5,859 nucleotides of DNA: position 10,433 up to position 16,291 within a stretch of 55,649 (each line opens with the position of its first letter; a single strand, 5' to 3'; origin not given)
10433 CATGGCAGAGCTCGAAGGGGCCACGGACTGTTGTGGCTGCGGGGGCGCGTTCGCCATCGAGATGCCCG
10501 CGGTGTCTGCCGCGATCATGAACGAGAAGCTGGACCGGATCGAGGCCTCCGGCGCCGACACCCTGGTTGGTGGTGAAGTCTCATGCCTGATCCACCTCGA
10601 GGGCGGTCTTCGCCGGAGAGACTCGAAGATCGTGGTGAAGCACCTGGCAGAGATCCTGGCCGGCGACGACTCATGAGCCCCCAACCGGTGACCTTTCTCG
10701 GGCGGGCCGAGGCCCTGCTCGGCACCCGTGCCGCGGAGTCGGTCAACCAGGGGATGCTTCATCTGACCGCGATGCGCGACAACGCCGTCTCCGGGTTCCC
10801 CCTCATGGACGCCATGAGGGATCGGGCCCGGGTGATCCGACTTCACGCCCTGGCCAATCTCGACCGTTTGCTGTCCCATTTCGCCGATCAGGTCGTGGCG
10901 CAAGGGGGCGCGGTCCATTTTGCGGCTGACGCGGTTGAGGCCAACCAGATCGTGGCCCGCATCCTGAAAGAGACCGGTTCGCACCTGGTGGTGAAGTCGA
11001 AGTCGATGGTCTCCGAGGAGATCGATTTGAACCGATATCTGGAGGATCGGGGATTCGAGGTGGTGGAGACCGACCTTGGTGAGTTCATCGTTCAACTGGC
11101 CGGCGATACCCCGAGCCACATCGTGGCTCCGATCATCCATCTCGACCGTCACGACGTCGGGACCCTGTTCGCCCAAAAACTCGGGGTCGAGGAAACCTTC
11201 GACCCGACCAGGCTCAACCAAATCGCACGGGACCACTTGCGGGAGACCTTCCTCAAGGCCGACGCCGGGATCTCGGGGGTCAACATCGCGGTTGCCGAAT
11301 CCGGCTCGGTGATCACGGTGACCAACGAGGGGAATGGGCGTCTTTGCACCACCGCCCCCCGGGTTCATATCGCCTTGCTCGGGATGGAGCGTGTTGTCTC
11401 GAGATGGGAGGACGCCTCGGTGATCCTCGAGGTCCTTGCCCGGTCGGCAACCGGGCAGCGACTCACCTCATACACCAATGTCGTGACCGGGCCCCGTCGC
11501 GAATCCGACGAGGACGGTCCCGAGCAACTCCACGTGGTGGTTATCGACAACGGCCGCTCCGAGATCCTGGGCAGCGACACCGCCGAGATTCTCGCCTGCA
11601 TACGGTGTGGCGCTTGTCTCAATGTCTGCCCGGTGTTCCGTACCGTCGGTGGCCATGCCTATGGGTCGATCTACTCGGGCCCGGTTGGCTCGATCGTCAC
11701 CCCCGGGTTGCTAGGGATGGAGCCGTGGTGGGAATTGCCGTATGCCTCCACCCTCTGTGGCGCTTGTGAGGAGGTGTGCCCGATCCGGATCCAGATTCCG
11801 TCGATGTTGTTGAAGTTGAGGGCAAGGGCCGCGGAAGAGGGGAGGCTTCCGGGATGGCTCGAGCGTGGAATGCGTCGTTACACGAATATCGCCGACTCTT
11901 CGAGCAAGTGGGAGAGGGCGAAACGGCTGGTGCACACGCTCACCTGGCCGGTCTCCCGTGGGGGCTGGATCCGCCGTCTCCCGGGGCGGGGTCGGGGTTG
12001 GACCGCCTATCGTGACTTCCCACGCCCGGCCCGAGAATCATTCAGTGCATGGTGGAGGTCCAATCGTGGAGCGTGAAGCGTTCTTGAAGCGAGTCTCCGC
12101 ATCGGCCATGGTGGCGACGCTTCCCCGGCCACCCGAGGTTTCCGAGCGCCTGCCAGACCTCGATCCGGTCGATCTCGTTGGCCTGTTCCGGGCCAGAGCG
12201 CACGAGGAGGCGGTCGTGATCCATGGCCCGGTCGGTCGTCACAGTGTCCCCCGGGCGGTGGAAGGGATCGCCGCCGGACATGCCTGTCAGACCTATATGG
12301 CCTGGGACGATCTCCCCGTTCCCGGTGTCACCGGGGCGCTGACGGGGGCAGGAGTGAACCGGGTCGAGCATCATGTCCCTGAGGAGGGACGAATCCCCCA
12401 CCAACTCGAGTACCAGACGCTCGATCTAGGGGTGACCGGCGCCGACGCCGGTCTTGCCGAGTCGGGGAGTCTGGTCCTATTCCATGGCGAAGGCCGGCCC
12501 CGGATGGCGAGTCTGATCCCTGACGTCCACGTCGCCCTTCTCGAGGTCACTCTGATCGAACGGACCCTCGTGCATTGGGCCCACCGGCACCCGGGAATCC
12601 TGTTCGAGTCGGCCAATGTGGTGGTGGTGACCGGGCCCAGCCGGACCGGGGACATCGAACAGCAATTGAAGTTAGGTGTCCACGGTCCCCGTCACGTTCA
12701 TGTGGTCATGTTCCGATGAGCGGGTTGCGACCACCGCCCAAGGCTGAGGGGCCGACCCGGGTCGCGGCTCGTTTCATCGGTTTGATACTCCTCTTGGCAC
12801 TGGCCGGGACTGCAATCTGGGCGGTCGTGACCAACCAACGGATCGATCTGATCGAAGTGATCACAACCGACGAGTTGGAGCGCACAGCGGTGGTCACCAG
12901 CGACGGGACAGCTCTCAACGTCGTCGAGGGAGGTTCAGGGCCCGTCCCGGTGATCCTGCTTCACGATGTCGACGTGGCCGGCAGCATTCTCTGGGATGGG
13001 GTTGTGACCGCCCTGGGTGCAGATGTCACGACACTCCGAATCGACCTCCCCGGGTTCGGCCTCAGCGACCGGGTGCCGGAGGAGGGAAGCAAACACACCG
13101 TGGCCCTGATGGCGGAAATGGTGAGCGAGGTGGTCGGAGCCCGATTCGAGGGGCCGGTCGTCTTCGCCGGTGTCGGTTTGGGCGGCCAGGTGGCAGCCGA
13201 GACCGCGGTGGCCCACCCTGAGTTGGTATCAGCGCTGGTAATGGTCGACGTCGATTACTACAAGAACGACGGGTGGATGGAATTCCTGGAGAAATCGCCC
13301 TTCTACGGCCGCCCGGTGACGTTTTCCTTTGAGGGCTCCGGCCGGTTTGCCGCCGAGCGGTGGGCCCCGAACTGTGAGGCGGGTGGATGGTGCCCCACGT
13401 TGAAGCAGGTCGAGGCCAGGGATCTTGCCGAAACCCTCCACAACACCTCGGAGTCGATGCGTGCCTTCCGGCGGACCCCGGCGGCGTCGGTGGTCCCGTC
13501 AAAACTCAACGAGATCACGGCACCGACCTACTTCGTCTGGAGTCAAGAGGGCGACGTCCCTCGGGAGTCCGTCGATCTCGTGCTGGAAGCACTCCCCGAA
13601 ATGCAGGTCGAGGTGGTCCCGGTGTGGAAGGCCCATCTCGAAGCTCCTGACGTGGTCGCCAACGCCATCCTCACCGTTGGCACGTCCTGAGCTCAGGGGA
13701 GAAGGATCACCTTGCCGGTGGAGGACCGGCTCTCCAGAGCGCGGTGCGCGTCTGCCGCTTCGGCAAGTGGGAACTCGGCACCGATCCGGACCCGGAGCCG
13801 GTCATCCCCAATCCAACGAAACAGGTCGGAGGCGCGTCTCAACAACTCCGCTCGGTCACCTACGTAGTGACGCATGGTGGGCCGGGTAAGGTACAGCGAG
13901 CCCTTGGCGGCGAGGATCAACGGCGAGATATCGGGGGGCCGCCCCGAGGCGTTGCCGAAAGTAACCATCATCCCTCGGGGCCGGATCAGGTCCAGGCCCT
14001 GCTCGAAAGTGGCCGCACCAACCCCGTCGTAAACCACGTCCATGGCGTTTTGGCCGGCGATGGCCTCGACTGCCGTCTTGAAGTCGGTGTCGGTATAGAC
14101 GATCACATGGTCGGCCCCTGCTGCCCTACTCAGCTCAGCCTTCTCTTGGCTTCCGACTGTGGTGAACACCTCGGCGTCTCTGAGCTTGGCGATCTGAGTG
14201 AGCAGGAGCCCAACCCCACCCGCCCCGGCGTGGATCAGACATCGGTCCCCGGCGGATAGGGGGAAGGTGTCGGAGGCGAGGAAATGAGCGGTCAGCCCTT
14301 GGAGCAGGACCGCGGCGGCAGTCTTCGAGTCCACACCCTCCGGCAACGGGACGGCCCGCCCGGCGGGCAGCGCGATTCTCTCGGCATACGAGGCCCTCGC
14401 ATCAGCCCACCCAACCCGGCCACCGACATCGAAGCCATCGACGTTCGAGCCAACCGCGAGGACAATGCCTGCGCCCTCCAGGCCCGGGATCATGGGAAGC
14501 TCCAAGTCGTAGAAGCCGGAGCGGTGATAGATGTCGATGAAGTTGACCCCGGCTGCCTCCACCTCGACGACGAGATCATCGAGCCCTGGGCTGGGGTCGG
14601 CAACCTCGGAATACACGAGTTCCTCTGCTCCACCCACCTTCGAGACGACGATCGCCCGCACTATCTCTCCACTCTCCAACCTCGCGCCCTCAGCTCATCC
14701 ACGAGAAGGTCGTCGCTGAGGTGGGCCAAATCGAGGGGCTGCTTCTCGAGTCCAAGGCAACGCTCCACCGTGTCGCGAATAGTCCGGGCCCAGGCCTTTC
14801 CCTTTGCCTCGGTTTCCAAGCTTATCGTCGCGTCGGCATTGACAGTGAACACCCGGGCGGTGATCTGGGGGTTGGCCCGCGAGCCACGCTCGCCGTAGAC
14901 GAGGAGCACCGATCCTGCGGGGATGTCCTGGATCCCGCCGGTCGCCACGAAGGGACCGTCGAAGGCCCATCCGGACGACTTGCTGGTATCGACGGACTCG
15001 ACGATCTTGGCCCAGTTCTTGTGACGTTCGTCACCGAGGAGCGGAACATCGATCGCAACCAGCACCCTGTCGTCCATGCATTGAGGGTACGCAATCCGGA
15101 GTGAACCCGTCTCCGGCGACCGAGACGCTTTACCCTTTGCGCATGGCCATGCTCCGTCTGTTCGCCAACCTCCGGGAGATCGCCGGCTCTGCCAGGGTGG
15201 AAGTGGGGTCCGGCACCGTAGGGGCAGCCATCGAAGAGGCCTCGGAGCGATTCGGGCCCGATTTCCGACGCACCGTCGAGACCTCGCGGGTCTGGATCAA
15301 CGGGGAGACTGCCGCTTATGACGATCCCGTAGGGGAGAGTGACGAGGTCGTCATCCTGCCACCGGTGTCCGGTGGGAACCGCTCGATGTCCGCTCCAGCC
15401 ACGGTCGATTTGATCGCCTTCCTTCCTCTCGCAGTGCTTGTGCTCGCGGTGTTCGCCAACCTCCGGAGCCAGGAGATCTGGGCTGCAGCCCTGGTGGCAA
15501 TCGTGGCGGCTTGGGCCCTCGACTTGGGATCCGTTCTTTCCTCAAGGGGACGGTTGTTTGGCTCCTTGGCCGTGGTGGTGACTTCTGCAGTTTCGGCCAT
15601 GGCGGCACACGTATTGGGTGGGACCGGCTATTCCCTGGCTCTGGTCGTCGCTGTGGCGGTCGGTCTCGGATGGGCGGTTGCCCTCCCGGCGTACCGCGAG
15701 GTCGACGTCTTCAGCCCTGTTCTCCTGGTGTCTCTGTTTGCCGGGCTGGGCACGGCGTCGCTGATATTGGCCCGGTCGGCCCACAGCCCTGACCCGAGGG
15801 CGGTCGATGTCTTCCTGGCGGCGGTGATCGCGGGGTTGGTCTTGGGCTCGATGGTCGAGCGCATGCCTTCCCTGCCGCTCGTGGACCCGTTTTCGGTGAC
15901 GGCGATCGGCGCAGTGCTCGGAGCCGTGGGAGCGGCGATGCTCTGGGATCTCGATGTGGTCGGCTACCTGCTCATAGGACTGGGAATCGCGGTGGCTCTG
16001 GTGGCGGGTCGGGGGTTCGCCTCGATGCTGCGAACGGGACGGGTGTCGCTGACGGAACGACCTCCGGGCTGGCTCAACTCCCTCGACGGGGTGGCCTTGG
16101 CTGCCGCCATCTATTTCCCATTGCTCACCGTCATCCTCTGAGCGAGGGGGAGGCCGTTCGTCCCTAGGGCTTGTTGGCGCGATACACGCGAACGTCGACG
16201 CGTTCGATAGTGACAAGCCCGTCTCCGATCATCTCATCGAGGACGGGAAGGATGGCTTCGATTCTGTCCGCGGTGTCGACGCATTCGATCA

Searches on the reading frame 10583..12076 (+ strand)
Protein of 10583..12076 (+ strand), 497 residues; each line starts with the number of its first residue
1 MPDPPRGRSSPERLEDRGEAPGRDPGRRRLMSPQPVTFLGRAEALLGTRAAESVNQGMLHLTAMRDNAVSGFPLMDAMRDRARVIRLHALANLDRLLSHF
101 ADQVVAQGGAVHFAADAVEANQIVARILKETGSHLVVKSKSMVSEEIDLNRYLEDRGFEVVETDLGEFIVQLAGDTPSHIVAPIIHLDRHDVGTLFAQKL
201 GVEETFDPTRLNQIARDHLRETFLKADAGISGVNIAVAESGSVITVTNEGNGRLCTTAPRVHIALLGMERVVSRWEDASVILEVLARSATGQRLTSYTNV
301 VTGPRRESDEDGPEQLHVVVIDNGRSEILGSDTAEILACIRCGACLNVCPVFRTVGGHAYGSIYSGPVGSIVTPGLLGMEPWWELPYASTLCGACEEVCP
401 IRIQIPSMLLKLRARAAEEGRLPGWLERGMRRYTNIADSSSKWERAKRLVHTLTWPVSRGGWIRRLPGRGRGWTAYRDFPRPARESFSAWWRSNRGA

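Call 45: search_protein_families(library=pfam, proteins=[window:10583-12076:+], max_evalue=0.00001)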
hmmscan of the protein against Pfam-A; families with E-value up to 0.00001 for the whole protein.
window:10583-12076:+ (497 aa): 6 families
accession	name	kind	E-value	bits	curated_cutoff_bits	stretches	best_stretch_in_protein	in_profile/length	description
PF02589.21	LUD_dom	-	3.5e-49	167.5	22.6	1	98-321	2-189/189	LUD domain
PF13183.11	Fer4_8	-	1.2e-13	51.8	27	1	336-403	2-68/68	4Fe-4S dicluster domain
PF13187.11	Fer4_9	-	6.9e-07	29.6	27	0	318-350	16-48/52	4Fe-4S dicluster domain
PF13237.11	Fer4_10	-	2.5e-06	27.8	25.5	0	338-354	8-22/53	4Fe-4S dicluster domain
PF00037.32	Fer4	-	6e-06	26.3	21.1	0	338-351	7-20/24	4Fe-4S binding domain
PF11870.13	LutB_C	-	7.2e-06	26.7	26.8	0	429-493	30-85/88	Lactate utilisation protein B, C-terminal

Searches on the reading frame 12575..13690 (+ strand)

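Call 45: search_protein_families(library=pfam, proteins=[window:12575-13690:+], max_evalue=0.00001)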
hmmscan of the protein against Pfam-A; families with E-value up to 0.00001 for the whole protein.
window:12575-13690:+ (371 aa): 1 family
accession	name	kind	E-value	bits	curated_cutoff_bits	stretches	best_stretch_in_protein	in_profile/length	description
PF12697.13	Abhydrolase_6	-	1.8e-10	42.3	26.3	1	127-363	2-216/217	Alpha/beta hydrolase family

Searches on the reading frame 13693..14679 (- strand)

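Call 45: search_protein_families(library=pfam, proteins=[window:13693-14679:-], max_evalue=0.00001)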
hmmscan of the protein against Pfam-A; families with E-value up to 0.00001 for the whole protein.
window:13693-14679:- (328 aa): 3 families
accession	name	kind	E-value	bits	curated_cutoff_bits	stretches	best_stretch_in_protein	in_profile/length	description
PF00107.32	ADH_zinc_N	-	2.9e-23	82.7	31.8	1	155-257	1-103/129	Zinc-binding dehydrogenase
PF13602.12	ADH_zinc_N_2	-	2e-22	81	27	1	188-326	2-134/134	Zinc-binding dehydrogenase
PF08240.17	ADH_N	-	1.5e-13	51.3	23.5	1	34-109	3-99/104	Alcohol dehydrogenase GroES-like domain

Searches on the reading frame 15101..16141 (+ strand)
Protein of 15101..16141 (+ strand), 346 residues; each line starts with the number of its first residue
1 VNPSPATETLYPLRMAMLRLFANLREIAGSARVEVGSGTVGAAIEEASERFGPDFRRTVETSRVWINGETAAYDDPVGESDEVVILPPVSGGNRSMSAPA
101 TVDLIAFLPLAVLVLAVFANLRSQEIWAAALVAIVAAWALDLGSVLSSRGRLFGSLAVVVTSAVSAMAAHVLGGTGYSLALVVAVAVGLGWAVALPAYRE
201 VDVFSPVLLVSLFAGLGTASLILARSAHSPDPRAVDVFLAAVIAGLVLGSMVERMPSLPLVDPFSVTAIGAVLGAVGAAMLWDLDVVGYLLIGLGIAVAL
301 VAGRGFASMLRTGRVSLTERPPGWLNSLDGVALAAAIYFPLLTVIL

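Call 45: search_protein_families(library=pfam, proteins=[window:15101-16141:+], max_evalue=0.00001)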
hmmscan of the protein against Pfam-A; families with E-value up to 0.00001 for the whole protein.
window:15101-16141:+ (346 aa): 1 family
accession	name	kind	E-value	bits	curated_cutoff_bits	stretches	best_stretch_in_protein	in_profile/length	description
PF02597.26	ThiS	-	4.8e-10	40.3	22.5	1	19-92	2-76/76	ThiS family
